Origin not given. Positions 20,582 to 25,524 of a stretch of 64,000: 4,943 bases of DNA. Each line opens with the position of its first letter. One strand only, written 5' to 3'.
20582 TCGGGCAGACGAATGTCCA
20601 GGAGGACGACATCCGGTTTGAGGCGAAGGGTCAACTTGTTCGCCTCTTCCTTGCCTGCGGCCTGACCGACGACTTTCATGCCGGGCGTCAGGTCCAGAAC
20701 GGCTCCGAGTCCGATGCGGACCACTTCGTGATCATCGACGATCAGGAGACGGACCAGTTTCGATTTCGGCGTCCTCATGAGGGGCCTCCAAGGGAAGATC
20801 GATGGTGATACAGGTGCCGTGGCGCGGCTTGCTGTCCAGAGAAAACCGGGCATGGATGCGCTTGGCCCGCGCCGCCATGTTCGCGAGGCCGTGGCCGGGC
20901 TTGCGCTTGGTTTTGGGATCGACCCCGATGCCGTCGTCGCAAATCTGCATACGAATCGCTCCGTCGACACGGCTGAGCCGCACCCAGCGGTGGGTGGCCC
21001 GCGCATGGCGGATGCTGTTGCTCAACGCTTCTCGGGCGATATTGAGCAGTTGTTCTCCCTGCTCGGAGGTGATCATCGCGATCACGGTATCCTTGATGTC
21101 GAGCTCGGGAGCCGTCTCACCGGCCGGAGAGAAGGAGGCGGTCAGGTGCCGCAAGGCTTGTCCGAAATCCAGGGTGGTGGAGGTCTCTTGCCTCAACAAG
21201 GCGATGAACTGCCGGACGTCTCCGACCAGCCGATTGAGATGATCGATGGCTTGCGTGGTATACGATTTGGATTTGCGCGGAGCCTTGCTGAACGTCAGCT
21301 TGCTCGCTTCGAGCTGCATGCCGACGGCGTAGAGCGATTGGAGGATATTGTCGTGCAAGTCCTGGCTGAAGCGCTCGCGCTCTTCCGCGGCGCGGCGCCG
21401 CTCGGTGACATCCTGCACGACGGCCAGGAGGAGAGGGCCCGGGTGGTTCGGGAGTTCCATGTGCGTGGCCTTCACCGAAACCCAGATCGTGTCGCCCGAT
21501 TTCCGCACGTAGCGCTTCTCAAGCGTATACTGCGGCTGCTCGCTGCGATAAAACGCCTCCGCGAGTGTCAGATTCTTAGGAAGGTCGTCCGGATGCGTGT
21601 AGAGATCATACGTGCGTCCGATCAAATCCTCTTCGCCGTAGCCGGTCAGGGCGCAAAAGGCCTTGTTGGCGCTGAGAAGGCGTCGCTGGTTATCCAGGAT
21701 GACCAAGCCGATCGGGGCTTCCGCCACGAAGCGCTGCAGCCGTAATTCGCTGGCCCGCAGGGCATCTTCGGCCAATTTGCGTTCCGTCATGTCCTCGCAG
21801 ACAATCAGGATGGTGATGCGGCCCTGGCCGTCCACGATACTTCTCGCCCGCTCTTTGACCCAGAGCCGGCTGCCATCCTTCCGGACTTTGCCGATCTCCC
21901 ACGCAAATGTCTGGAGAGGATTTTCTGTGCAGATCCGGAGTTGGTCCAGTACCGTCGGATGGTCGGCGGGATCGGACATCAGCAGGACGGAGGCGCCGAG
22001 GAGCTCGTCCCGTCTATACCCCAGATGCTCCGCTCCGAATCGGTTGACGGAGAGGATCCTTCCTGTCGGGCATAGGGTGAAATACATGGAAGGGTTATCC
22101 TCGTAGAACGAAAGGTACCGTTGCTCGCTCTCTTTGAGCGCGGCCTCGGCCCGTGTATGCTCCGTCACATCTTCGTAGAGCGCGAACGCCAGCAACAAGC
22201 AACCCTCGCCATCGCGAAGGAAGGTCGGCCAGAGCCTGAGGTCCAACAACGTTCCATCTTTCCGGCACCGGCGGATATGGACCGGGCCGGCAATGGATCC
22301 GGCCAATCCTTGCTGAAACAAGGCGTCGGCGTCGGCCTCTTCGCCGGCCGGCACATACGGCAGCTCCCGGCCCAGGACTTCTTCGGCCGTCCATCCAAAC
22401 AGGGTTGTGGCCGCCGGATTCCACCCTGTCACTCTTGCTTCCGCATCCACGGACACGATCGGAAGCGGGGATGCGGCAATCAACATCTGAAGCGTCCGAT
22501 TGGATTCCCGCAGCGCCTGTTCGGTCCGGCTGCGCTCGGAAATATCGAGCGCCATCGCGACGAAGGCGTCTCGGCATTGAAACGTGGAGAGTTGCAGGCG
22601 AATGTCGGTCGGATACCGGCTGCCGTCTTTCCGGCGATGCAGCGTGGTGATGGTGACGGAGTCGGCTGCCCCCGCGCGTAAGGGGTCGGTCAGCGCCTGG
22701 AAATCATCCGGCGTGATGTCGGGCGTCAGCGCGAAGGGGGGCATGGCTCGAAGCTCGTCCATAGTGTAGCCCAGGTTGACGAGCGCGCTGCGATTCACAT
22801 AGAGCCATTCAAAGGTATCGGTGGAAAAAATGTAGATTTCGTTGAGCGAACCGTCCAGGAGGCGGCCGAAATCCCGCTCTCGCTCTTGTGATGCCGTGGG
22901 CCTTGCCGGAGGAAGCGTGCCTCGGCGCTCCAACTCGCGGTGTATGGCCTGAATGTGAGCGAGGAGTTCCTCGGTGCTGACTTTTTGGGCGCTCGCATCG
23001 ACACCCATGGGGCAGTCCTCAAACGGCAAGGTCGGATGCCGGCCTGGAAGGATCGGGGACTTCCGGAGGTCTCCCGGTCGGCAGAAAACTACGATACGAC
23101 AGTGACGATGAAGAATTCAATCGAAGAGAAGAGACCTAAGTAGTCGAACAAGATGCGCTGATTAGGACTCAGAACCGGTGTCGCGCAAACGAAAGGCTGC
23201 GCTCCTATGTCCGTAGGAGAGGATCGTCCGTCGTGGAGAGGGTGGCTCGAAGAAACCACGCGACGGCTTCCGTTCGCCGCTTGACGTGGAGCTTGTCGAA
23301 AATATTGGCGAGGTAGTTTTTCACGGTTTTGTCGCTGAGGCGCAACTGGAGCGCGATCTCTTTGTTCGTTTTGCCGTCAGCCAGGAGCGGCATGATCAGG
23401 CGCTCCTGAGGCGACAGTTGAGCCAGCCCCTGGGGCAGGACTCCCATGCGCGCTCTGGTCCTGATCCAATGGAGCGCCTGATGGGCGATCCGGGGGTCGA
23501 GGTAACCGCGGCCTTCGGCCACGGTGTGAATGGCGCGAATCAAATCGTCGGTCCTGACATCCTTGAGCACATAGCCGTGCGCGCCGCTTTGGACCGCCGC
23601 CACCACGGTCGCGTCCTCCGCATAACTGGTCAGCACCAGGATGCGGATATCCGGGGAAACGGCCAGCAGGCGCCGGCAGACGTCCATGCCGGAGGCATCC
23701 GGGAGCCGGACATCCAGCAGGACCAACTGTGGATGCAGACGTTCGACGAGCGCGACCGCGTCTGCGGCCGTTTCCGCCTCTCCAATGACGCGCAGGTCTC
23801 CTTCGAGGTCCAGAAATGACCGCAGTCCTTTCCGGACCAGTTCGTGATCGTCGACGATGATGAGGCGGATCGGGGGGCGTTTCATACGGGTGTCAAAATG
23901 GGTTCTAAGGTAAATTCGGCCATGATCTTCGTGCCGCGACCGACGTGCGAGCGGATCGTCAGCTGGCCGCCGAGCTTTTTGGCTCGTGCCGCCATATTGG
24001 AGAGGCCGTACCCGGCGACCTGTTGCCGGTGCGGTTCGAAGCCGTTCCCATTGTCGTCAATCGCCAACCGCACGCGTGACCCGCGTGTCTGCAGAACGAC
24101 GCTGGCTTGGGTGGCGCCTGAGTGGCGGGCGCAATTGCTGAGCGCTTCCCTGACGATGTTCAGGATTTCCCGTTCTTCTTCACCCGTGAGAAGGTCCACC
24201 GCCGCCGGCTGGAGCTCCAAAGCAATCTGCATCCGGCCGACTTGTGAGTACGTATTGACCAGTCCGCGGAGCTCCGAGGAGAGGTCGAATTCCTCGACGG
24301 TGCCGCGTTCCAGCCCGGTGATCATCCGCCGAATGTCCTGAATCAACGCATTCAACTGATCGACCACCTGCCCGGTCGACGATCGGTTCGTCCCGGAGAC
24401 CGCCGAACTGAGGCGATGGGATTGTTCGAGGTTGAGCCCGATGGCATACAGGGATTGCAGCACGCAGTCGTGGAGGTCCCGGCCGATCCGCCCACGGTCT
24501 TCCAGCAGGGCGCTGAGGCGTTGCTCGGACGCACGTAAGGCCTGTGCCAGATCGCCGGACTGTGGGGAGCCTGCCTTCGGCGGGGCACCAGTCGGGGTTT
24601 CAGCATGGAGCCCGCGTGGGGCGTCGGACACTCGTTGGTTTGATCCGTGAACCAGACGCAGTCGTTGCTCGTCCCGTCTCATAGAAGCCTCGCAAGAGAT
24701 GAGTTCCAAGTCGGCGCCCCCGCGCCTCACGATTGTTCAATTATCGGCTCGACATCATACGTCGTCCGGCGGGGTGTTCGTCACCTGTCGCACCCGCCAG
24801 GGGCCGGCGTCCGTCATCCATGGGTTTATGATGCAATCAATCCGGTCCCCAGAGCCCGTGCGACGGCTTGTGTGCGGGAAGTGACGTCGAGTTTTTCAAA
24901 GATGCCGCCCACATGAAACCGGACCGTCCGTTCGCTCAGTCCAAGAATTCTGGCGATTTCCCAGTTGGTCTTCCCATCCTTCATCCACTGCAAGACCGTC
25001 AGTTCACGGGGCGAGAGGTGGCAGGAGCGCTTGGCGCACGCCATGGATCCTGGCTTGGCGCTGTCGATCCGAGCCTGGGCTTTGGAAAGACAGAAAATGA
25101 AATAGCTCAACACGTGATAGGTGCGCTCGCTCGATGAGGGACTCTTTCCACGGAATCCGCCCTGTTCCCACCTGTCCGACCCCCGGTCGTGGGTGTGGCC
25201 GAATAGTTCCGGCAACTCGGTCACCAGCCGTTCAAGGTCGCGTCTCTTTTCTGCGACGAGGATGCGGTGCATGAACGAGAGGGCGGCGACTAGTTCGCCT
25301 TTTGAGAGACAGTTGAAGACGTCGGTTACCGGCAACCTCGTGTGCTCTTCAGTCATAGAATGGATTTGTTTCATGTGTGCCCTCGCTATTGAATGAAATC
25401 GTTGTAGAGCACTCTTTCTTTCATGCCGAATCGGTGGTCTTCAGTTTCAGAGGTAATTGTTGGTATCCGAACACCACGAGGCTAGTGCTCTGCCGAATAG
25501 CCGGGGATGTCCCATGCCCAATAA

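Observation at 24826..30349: LuxI-less operon (nitroreductase-fold protein, atypical ketosynthase, P450) bracketed by two QS-type LuxR regulators: candidate non-AHL signal or small-metabolite system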

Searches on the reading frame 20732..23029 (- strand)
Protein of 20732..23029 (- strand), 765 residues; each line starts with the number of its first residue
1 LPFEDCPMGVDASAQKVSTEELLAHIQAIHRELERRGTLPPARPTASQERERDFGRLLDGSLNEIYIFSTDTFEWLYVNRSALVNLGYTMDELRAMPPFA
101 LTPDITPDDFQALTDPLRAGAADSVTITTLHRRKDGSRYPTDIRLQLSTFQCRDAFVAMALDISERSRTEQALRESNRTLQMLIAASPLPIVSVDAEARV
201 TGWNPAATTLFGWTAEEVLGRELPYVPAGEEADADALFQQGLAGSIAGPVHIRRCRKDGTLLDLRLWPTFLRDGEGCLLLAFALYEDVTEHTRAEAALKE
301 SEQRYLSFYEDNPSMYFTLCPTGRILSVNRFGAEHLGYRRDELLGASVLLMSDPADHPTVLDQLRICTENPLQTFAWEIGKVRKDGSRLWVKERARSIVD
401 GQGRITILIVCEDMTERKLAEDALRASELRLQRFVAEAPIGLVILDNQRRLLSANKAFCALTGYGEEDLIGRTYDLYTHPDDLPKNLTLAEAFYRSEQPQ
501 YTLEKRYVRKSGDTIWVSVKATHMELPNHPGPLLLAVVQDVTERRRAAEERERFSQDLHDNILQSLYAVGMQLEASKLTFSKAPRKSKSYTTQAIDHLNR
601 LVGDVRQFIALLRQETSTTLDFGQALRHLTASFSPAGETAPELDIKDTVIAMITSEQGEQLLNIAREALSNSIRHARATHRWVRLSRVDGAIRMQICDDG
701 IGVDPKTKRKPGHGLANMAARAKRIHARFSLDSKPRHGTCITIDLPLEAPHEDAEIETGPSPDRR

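Call 3: search_protein_families(library=pfam, proteins=[window:20732-23029:-], max_evalue=0.01)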
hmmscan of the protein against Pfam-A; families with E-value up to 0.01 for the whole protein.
window:20732-23029:- (765 aa): 10 families
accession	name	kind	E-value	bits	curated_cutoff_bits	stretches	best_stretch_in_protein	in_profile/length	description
PF00989.32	PAS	-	1e-40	138.7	22.6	3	182-279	5-107/113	PAS fold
PF13426.13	PAS_9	-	3.4e-39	133.7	27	4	441-543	3-103/103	PAS domain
PF08448.16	PAS_4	-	2.1e-32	112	23.1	3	186-291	3-108/110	PAS fold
PF08447.18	PAS_3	-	1e-23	83.8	25.6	2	452-522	2-73/89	PAS fold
PF13188.13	PAS_8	-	4.5e-22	77.6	21.8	2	430-478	2-51/65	PAS domain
PF02518.31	HATPase_c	-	3.5e-12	47.2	26.4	1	659-748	4-110/111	Histidine kinase-, DNA gyrase B-, and HSP90-like ATPase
PF07730.19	HisKA_3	-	1.9e-11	44.7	24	1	550-615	1-66/68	Histidine kinase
PF12860.13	PAS_7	-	2.7e-07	31.2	27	0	439-548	5-114/115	PAS fold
PF13581.12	HATPase_c_2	-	8.1e-05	23.1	27.4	1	653-714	24-90/127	Histidine kinase-like ATPase domain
PF17765.7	MLTR_LBD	-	0.003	18.1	26.3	0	179-214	5-40/168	MmyB-like transcription regulator ligand binding domain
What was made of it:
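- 20732..23029 (-): Multi-PAS HisKA_3 kinase. Call 3.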

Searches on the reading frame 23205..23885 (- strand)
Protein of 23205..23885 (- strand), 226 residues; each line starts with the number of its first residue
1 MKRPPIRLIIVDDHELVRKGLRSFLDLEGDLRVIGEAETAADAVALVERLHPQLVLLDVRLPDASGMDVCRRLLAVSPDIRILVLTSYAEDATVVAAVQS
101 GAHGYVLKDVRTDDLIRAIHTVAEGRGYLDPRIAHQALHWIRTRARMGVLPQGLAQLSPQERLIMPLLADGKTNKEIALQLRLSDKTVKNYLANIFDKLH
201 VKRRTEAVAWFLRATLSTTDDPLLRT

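Call 3: search_protein_families(library=pfam, proteins=[window:23205-23885:-], max_evalue=0.01)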
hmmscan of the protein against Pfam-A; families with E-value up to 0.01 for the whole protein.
window:23205-23885:- (226 aa): 6 families
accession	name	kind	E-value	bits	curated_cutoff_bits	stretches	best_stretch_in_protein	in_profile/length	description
PF00072.30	Response_reg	-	3.3e-27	95.3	30.2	1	9-119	2-110/111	Response regulator receiver domain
PF00196.25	GerE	-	4.8e-19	68.2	23.5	1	156-210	2-56/57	Bacterial regulatory proteins, luxR family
PF08281.18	Sigma70_r4_2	-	3.8e-07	30.1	25.7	1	154-194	8-49/54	Sigma-70, region 4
PF13384.12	HTH_23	-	0.0025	18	24.6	0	162-192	7-38/50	Homeodomain-like domain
PF13542.12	HTH_Tnp_ISL3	-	0.0028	17.5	27.4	0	161-192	17-47/51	Helix-turn-helix domain of transposase family ISL3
PF04545.22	Sigma70_r4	-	0.0034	17.3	24.1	1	154-199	2-48/50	Sigma-70, region 4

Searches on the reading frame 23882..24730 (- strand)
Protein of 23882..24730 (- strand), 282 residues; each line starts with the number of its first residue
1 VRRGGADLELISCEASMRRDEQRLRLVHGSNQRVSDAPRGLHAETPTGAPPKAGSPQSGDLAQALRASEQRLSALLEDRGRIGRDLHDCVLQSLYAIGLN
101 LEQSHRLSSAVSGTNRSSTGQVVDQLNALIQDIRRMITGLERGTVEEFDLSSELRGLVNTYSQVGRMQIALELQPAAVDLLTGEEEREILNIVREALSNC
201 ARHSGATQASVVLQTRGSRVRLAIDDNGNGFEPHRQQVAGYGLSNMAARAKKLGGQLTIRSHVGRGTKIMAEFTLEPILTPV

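Call 3: search_protein_families(library=pfam, proteins=[window:23882-24730:-], max_evalue=0.01)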
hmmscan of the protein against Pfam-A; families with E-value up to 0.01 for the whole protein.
window:23882-24730:- (282 aa): 3 families
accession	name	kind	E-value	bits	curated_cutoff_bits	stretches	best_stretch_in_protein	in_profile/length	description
PF02518.31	HATPase_c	-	7.8e-13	49.3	26.4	1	186-275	3-109/111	Histidine kinase-, DNA gyrase B-, and HSP90-like ATPase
PF07730.19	HisKA_3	-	2.1e-09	38.2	24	1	79-141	2-64/68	Histidine kinase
PF13581.12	HATPase_c_2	-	0.00011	22.7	27.4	1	179-239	22-87/127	Histidine kinase-like ATPase domain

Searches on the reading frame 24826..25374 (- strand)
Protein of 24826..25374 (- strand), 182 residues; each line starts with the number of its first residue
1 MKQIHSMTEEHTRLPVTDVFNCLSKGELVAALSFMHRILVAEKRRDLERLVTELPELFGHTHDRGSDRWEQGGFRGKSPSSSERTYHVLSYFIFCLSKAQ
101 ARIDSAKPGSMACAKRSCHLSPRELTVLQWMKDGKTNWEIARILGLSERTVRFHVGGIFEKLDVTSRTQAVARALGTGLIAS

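Call 3: search_protein_families(library=pfam, proteins=[window:24826-25374:-], max_evalue=0.01)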
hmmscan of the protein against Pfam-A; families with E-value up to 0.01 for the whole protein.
window:24826-25374:- (182 aa): 5 families
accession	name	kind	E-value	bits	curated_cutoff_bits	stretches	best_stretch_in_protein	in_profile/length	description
PF00196.25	GerE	-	2.7e-22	78.6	23.5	1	120-173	3-56/57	Bacterial regulatory proteins, luxR family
PF13518.12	HTH_28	-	6.3e-06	26.6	25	1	125-154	3-32/52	Helix-turn-helix domain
PF08281.18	Sigma70_r4_2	-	0.00014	21.8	25.7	1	119-155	10-47/54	Sigma-70, region 4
PF13384.12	HTH_23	-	0.00016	21.8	24.6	1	125-152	8-35/50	Homeodomain-like domain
PF04545.22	Sigma70_r4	-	0.00064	19.6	24.1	1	119-161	4-47/50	Sigma-70, region 4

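Call 6: search_protein_families(library=ncbifam, proteins=[window:24826-25374:-], max_evalue=0.1)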
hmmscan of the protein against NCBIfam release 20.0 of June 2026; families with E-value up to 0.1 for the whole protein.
window:24826-25374:- (182 aa): 29 families (the best 25 are shown)
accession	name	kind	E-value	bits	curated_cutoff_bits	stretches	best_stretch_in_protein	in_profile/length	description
TIGR03020.2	EpsA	equivalog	3.8e-20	72.6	170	1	90-174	161-245/247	XrtB/PEP-CTERM-associated transcriptional regulator EpsA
TIGR03541.1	reg_near_HchA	equivalog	5.7e-13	48.9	215.6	1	111-179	163-231/232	PA1136 family autoinducer-binding transcriptional regulator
NF047785.1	respo_reg_MadR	equivalog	4e-12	45.9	300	1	114-180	142-209/209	MadR family response regulator transcription factor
NF007505.1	PRK10100.1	equivalog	1.7e-11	44.2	250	1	115-174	140-199/204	biofilm master transcriptional regulator CsgD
NF007561.1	PRK10188.1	equivalog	5.5e-11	42.3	350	1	117-180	177-240/240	quorum-sensing transcriptional regulator SdiA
NF047402.1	TransRegVisN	equivalog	1.2e-09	37.8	250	1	111-179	177-245/246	transcriptional regulator VisN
NF052366.1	photon_PedR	equivalog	1.3e-09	38.1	120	1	119-180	2-63/74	photosynthetic electron transport-dependent transcriptional regulator PedR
NF047403.1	TransRegVisR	equivalog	3.5e-09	36.4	300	1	117-180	156-219/220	transcriptional regulator VisR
NF041830.1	RR_TF_ErdR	exception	2e-08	34.2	390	1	112-171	143-202/213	response regulator transcription factor ErdR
NF007403.0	PRK09935.1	equivalog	4.1e-08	33.1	271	1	88-170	120-200/210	fimbria biosynthesis transcriptional regulator FimZ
NF007935.0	PRK10651.1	equivalog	7.8e-08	31.8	250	1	115-171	151-207/216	two-component system response regulator NarL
NF007708.0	PRK10403.1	equivalog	1.6e-07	31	343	1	120-171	154-205/215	nitrate/nitrite response regulator protein NarP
NF041232.1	BagY_FevT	exception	3e-07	29.7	700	1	118-173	295-350/367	LuxR family transcriptional regulator BagY/FevT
NF052445.1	RespRegMctR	equivalog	1e-06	28.3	300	1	115-178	140-203/205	two-component system response regulator MctR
NF006900.1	PRK09390.1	equivalog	5.3e-06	26.1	255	1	107-175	130-198/203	response regulator FixJ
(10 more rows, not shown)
